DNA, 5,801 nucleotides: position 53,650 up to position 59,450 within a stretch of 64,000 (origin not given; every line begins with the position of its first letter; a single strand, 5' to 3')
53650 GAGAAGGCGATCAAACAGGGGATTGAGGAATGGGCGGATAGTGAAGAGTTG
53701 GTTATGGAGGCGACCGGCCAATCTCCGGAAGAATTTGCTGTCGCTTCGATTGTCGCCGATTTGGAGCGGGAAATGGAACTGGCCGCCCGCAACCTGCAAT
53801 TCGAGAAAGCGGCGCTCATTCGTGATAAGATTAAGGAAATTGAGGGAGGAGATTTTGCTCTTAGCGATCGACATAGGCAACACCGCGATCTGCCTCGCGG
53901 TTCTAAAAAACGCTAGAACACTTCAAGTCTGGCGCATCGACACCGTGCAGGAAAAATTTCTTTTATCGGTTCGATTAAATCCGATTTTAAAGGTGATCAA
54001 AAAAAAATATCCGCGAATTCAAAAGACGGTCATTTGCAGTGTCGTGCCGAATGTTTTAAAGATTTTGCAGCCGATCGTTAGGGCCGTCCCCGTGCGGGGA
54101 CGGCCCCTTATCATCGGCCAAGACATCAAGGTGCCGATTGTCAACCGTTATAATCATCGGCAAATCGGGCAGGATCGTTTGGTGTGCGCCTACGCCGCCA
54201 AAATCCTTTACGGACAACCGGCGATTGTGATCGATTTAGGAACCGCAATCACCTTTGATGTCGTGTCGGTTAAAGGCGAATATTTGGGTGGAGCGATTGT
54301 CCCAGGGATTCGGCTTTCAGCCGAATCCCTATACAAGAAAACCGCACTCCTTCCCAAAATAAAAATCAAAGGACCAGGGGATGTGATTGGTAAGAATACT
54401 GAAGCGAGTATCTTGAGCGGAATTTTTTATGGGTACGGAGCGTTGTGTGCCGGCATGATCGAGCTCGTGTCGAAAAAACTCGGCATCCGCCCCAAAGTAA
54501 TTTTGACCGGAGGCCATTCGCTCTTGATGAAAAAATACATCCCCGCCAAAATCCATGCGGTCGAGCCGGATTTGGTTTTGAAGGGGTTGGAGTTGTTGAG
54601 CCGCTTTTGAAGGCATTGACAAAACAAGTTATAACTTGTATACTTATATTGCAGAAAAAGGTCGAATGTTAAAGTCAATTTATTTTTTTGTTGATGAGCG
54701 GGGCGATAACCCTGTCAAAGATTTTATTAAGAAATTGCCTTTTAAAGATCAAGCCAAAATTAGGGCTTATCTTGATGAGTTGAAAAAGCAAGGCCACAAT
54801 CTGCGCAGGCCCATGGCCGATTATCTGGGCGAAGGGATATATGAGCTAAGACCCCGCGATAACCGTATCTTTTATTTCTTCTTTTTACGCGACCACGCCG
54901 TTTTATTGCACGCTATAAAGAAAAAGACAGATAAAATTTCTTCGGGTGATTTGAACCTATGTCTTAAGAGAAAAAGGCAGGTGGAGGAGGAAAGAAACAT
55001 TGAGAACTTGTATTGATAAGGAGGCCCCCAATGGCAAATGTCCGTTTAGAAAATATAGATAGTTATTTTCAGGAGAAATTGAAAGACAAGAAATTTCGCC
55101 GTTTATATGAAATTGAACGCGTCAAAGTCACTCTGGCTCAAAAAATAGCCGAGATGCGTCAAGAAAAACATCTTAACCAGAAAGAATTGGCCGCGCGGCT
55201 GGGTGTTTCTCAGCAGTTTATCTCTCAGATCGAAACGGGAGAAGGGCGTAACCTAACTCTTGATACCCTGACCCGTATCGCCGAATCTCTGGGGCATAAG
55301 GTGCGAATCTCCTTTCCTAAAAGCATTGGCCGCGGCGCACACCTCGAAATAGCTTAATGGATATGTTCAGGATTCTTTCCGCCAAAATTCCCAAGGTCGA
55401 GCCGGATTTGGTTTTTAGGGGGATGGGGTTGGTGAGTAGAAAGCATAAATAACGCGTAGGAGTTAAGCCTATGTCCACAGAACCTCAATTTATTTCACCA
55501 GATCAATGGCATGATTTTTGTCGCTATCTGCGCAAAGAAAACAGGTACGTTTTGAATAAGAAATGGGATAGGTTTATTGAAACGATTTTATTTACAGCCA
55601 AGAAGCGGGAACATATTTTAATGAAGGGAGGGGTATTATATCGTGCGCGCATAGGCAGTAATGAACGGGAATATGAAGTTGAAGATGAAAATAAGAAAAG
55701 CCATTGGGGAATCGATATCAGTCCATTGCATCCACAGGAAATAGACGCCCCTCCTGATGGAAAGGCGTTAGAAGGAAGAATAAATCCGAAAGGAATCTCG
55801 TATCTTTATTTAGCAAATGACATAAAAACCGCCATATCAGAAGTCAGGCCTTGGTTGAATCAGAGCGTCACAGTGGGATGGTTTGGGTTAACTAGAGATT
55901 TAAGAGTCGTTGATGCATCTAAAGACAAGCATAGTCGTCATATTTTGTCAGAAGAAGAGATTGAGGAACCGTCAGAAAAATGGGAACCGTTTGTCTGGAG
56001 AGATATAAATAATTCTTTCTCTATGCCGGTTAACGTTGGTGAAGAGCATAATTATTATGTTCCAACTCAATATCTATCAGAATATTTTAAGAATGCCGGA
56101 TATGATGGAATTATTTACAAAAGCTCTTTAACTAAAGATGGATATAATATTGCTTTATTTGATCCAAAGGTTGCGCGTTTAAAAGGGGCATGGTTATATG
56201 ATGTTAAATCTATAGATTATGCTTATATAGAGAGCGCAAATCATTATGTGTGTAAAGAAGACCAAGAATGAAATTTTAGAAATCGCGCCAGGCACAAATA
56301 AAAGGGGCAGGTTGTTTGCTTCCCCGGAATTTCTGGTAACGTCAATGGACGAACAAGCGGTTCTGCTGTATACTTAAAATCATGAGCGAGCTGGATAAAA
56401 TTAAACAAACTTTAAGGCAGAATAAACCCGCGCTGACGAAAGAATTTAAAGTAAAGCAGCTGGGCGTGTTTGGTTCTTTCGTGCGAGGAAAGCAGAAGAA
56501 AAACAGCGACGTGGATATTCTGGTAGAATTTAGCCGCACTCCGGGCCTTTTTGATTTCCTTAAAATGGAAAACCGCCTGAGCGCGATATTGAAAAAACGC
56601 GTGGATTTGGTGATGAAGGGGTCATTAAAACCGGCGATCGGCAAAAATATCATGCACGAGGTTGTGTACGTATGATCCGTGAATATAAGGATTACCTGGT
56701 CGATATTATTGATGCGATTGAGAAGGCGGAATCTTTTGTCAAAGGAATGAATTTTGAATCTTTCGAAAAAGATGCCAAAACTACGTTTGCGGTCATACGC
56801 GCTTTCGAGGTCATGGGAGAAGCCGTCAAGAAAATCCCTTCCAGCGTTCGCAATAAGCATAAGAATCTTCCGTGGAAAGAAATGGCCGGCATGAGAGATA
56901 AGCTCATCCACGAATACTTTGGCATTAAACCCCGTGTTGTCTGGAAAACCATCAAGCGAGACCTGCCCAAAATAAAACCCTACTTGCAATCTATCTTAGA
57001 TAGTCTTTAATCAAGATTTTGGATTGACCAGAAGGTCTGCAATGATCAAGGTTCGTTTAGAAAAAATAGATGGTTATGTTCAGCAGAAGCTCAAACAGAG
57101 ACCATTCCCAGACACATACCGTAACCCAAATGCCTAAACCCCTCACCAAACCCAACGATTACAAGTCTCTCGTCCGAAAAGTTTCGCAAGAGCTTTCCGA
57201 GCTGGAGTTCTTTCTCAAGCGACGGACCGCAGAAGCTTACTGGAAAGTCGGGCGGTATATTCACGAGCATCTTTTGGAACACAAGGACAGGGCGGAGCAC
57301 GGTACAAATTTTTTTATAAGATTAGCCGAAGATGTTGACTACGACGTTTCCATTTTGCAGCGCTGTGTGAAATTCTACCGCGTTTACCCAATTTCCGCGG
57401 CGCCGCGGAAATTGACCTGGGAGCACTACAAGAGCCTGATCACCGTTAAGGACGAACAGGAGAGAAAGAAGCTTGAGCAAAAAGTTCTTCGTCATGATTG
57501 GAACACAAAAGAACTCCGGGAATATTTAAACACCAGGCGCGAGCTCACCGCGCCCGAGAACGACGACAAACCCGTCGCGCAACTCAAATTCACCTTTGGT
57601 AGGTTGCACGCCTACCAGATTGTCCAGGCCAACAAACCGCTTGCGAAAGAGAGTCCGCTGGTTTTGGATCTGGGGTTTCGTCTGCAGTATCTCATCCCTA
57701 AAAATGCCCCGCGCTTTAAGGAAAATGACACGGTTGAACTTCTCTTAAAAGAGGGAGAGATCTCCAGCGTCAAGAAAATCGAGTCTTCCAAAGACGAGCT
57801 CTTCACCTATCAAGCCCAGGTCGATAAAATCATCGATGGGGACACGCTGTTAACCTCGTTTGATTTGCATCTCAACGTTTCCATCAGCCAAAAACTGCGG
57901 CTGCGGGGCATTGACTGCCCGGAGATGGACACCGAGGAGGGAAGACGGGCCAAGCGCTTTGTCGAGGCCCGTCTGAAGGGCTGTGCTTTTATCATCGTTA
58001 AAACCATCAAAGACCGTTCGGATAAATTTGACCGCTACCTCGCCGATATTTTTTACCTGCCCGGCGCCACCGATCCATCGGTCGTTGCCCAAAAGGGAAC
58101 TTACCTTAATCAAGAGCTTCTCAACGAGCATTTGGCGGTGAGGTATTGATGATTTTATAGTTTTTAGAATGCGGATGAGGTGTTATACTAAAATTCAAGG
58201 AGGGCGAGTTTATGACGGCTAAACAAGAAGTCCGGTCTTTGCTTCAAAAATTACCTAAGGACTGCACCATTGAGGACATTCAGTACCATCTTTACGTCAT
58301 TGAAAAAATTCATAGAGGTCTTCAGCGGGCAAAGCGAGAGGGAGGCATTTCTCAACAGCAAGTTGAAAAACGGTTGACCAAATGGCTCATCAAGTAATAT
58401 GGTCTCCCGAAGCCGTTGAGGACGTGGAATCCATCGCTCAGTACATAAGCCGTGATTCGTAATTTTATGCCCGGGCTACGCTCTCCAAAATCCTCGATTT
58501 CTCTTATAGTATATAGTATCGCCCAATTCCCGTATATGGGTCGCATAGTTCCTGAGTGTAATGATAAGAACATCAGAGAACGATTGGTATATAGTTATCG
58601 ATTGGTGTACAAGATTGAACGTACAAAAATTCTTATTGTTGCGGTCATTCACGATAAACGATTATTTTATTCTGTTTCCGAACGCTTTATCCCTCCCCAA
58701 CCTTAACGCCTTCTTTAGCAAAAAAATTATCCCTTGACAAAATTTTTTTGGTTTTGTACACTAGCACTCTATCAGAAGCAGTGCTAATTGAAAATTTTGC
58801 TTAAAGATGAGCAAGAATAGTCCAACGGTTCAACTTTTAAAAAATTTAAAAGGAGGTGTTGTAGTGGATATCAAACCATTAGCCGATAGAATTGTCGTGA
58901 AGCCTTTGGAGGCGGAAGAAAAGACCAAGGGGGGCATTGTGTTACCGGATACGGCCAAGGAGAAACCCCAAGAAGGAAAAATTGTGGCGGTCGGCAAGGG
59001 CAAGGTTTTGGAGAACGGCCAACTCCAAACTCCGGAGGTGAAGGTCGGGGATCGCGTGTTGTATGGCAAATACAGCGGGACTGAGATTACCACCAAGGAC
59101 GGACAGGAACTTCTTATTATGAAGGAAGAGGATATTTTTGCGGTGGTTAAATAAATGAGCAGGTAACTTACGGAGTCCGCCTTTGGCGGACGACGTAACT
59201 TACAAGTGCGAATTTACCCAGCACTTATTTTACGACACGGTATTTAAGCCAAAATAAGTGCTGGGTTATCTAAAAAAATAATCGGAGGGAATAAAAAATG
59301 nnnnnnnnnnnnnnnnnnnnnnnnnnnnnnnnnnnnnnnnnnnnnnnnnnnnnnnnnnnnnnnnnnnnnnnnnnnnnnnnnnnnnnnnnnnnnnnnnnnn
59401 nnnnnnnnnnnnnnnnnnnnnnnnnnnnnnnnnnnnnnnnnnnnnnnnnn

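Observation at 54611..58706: Compact toxin-antitoxin/defence island inserted between coaX and groESL, marked by a duplicated coaX 3' end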

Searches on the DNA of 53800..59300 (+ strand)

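Call 28: search_rna_families(source=window, start=53800, end=59300, threshold=evalue, max_evalue=1)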
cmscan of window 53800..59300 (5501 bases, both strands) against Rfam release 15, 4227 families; matches with E-value up to 1: 1.
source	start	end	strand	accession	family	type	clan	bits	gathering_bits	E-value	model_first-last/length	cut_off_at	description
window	59209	59272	-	RF01413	miR-430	Gene; miRNA;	CL00096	23.1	47.3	0.82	1-70/70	no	miR-430 microRNA precursor family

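Call 60: search_dna_similar(query=window:54611-58719:+, collection=plasmids, mode=distant, max_rows=10)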
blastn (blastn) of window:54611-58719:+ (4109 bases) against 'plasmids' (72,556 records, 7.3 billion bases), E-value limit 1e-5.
No match.

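Call 61: search_dna_similar(query=window:54611-58719:+, collection=phages, mode=distant, max_rows=10)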
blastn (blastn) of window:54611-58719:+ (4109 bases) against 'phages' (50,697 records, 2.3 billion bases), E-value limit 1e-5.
No match.

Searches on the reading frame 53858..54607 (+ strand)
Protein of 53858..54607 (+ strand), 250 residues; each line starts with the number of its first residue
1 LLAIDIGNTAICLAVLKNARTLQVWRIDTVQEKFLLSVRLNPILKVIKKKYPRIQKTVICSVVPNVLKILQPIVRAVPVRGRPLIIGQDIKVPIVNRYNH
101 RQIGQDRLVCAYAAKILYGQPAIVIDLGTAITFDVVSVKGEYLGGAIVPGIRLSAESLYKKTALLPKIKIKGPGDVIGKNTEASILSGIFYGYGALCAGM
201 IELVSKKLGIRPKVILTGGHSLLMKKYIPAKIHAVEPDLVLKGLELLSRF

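Call 7: find_related_loci(query=window:53858-54607:+, collection=genome_contigs, flank=10000)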
Query window:53858-54607:+ (250 aa) in genome_contigs; peptide patterns used: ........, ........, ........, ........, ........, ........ (x = any residue, [..] = any of these).
176 stretches matched a pattern; 5 encode a relative of the query (tblastn E <= 1e-3); 5 distinct loci.
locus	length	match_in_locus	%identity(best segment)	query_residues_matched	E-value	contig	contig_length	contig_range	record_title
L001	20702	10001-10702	31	1-227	2e-31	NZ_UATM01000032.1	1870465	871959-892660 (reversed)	Peptoniphilus harei strain NCTC13076, whole genome shotgun sequence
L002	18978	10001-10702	31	1-227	2e-30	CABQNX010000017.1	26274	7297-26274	MAG TPA_asm: uncultured Peptoniphilus sp. isolate MGYG-HGUT-00758 genome assembly, contig: GUT_GENOME027298_17, whole ge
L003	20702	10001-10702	32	1-227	2e-28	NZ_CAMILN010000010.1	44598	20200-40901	MAG: uncultured Peptoniphilus sp. isolate ShTv1KJg0X_bin.5.MAG NODE_96_length_44598_cov_18.140673, whole genome shotgun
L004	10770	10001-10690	31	1-225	2e-28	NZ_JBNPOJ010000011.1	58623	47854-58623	Peptoniphilus sp. SGI.035 HD154_10, whole genome shotgun sequence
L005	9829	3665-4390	31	1-244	4e-21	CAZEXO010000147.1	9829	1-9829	MAG TPA_asm: uncultured Melioribacteraceae bacterium isolate SRP192927_co6_88 genome assembly, contig: NODE_17821_length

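Call 10: find_related_loci(query=window:53858-54607:+, collection=metagenome_contigs, flank=10000)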
Query window:53858-54607:+ (250 aa) in metagenome_contigs; peptide patterns used: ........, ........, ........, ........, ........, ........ (x = any residue, [..] = any of these).
319 stretches matched a pattern; 7 encode a relative of the query (tblastn E <= 1e-3); 7 distinct loci.
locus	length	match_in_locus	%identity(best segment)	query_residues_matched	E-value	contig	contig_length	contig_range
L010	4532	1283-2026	57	1-247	5e-84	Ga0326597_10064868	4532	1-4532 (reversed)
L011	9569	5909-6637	36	1-247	7e-40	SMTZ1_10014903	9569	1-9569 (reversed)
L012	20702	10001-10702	31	1-227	1e-31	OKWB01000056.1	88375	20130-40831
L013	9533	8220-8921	31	1-227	1e-31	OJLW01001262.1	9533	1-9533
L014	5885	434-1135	31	1-227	5e-31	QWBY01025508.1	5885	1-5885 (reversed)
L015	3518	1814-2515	31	1-227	6e-31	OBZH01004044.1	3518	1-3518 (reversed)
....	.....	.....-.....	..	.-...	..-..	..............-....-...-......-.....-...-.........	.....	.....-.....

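Call 12: find_homologous_proteins(query=window:53858-54607:+, max_evalue=1e-30)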
Query window:53858-54607:+ (250 aa): 5586 proteins with E <= 1e-30 among 8000 candidates; the best 120 are listed.
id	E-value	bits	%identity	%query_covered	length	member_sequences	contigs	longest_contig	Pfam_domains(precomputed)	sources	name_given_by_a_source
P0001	7.8e-155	532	100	100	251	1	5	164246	PF03309.21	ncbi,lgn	-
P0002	7.1e-91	322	61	100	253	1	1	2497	PF03309.21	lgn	-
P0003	4.4e-89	317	60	100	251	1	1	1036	PF03309.21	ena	-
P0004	4.8e-89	316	61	100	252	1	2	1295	PF03309.21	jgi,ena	-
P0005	3.3e-88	314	60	99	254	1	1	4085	PF03309.21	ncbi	-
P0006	7.6e-86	306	59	99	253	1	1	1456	PF03309.21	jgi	-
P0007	1.1e-85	305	58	100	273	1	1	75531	PF03309.21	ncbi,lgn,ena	-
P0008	1.5e-84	302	58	99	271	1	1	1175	PF03309.21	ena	-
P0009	5.5e-84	300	58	100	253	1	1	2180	PF03309.21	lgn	-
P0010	6.3e-84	300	59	100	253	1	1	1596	PF03309.21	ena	-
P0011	8.8e-84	299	58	100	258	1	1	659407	PF03309.21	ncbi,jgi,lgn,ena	ncbi:MAG: type III pantothenate kinase [Candidatus Omnitrophota bacterium]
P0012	2.3e-83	298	60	99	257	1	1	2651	PF03309.21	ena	-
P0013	2.8e-83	298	58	100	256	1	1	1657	PF03309.21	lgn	-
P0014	8.5e-83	296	56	99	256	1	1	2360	PF03309.21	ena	-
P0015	3.4e-82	294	58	99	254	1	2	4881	PF03309.21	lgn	-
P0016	4.9e-82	293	58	98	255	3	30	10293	PF03309.21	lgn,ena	-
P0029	1.3e-79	285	60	100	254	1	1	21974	PF03309.21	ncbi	-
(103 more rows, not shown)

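Call 14: find_encoding_contigs(protein=P0007, flank=8000, max_places=2)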
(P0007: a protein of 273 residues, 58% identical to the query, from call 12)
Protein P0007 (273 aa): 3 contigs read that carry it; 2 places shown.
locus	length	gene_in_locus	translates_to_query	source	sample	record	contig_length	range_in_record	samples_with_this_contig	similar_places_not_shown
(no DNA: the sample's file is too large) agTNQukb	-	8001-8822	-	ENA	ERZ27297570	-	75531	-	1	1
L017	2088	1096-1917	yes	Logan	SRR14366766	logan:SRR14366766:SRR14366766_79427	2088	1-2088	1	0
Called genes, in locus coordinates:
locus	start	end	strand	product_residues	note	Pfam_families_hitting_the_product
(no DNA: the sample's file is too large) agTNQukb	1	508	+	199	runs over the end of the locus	PF02163:Peptidase_M50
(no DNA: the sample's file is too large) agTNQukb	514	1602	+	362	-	PF00465:Fe-ADH (weak), PF13685:Fe-ADH_2, PF01761:DHQ_synthase, PF24621:DHQS_C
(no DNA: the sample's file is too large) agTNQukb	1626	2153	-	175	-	-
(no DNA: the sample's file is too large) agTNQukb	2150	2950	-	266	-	PF20703:nSTAND1 (weak), PF13191:AAA_16, PF03796:DnaB_C (faint), PF01637:ATPase_2, PF13173:AAA_14 (weak), PF13401:AAA_22, PF00004:AAA (weak), PF09848:SLFN-g3_helicase, +1 more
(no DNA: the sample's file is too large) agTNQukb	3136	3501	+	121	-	PF07238:PilZ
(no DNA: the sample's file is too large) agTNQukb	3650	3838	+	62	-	-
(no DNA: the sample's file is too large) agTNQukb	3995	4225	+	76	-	-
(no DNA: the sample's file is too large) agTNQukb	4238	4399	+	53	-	-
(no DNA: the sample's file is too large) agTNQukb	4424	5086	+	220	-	PF00849:PseudoU_synth_2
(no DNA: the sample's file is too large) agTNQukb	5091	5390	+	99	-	PF12643:MazG-like (faint)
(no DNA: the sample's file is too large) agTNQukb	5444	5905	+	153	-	-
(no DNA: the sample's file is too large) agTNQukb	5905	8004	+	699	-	PF00270:DEAD (faint), PF04851:ResIII, PF17757:UvrB_inter, PF27431:UvrB_3rd, PF00271:Helicase_C, PF12344:UvrB, PF02151:UVR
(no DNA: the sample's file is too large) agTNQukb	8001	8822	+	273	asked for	PF03309:Pan_kinase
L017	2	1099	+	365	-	?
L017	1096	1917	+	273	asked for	PF03309:Pan_kinase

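Call 15: find_encoding_contigs(protein=P0011, flank=8000, max_places=2)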
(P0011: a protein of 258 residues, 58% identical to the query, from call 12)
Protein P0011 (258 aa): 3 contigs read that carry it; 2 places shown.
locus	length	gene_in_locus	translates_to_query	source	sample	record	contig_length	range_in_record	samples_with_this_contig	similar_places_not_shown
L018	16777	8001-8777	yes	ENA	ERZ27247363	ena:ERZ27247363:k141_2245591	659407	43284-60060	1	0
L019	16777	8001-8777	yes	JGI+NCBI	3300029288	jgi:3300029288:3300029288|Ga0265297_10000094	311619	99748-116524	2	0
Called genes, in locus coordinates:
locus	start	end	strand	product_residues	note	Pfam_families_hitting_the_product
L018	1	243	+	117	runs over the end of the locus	PF07238:PilZ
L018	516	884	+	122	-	PF07238:PilZ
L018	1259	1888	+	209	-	PF00849:PseudoU_synth_2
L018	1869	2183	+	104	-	PF12643:MazG-like (weak)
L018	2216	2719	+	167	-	-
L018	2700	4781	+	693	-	-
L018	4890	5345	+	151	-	-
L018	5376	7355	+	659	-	PF00270:DEAD (weak), PF04851:ResIII, PF17757:UvrB_inter, PF27431:UvrB_3rd, PF00271:Helicase_C, PF12344:UvrB, PF02151:UVR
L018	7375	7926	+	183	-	-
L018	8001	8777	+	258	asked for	PF03309:Pan_kinase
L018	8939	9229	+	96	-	PF00166:Cpn10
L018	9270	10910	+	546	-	PF00118:Cpn60_TCP1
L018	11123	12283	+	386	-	PF00478:IMPDH, PF03060:NMO (weak), PF01070:FMN_dh, PF05690:ThiG (faint)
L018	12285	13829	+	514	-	PF00117:GATase, PF07722:Peptidase_C26, PF02540:NAD_synthase, PF03054:tRNA_Me_trans (faint), PF00958:GMP_synt_C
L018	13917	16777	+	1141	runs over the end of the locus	PF02811:PHP, PF07733:DNA_pol3_alpha, PF17657:DNA_pol3_finger, PF14579:HHH_6, PF01336:tRNA_anti-codon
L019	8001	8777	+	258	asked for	PF03309:Pan_kinase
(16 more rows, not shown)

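Call 16: find_encoding_contigs(protein=P0029, flank=8000, max_places=2)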
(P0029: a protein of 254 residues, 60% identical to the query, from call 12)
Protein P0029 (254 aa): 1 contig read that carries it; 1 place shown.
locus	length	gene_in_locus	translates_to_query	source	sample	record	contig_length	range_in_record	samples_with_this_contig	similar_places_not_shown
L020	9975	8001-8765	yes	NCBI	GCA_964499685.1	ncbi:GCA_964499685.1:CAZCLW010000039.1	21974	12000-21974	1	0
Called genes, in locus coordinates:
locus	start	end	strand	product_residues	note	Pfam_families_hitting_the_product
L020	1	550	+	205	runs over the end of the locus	PF02163:Peptidase_M50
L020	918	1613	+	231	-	PF01761:DHQ_synthase, PF24621:DHQS_C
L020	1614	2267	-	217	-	-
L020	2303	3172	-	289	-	PF00437:T2SSE (faint), PF13191:AAA_16, PF24883:NPHP3_N (faint), PF01637:ATPase_2 (faint), PF09848:SLFN-g3_helicase (weak), PF13401:AAA_22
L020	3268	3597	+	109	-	PF07238:PilZ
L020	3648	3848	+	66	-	-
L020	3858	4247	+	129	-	PF07238:PilZ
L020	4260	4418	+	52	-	-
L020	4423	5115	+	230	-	PF00849:PseudoU_synth_2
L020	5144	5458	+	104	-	PF03819:MazG (weak), PF12643:MazG-like (weak)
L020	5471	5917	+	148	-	-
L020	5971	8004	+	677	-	PF04851:ResIII, PF17757:UvrB_inter, PF27431:UvrB_3rd, PF00271:Helicase_C, PF12344:UvrB, PF02151:UVR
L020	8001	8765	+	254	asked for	PF03309:Pan_kinase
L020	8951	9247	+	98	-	PF00166:Cpn10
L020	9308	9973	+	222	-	?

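Call 56: find_encoding_contigs(protein=P0016, flank=6000, max_places=6)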
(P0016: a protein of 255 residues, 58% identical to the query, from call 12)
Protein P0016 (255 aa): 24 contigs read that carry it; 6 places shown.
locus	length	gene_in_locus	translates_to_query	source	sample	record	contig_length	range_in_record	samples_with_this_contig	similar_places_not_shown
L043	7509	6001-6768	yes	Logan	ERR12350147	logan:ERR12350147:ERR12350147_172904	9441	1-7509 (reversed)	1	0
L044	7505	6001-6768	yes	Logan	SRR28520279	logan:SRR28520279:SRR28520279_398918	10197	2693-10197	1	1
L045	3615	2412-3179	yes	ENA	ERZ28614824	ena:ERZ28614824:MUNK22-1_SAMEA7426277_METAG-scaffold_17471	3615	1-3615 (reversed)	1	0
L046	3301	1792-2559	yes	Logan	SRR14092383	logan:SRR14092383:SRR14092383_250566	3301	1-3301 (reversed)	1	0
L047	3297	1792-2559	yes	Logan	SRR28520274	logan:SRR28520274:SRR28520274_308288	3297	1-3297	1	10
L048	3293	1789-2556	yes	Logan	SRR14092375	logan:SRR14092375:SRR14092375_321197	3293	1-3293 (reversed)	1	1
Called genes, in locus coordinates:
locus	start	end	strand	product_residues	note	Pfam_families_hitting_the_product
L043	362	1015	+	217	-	PF05552:MS_channel_1st_1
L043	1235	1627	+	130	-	PF07238:PilZ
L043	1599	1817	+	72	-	-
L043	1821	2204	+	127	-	PF07238:PilZ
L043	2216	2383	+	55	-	-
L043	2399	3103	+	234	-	PF00849:PseudoU_synth_2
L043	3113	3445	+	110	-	PF12643:MazG-like (weak)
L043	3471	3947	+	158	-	-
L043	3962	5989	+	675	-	PF00270:DEAD (faint), PF04851:ResIII, PF17757:UvrB_inter, PF27431:UvrB_3rd, PF00271:Helicase_C, PF12344:UvrB, PF02151:UVR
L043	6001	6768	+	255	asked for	PF03309:Pan_kinase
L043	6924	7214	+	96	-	PF00166:Cpn10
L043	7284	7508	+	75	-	?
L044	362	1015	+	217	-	PF05552:MS_channel_1st_1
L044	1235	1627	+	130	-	PF07238:PilZ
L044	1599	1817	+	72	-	-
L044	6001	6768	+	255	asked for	PF03309:Pan_kinase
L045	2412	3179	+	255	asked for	PF03309:Pan_kinase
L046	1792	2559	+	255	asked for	PF03309:Pan_kinase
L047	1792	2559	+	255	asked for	PF03309:Pan_kinase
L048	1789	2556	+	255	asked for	PF03309:Pan_kinase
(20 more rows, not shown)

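Call 57: find_encoding_contigs(protein=P0005, flank=6000, max_places=3)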
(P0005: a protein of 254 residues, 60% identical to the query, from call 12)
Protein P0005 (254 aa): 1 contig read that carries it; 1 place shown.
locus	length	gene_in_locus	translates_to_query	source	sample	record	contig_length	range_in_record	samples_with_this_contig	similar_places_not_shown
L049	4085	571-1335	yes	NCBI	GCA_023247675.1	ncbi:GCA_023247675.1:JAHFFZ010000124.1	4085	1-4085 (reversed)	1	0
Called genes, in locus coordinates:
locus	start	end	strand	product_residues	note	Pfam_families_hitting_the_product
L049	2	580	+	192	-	?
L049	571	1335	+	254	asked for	PF03309:Pan_kinase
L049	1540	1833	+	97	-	PF00166:Cpn10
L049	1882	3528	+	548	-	PF00118:Cpn60_TCP1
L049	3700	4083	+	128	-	?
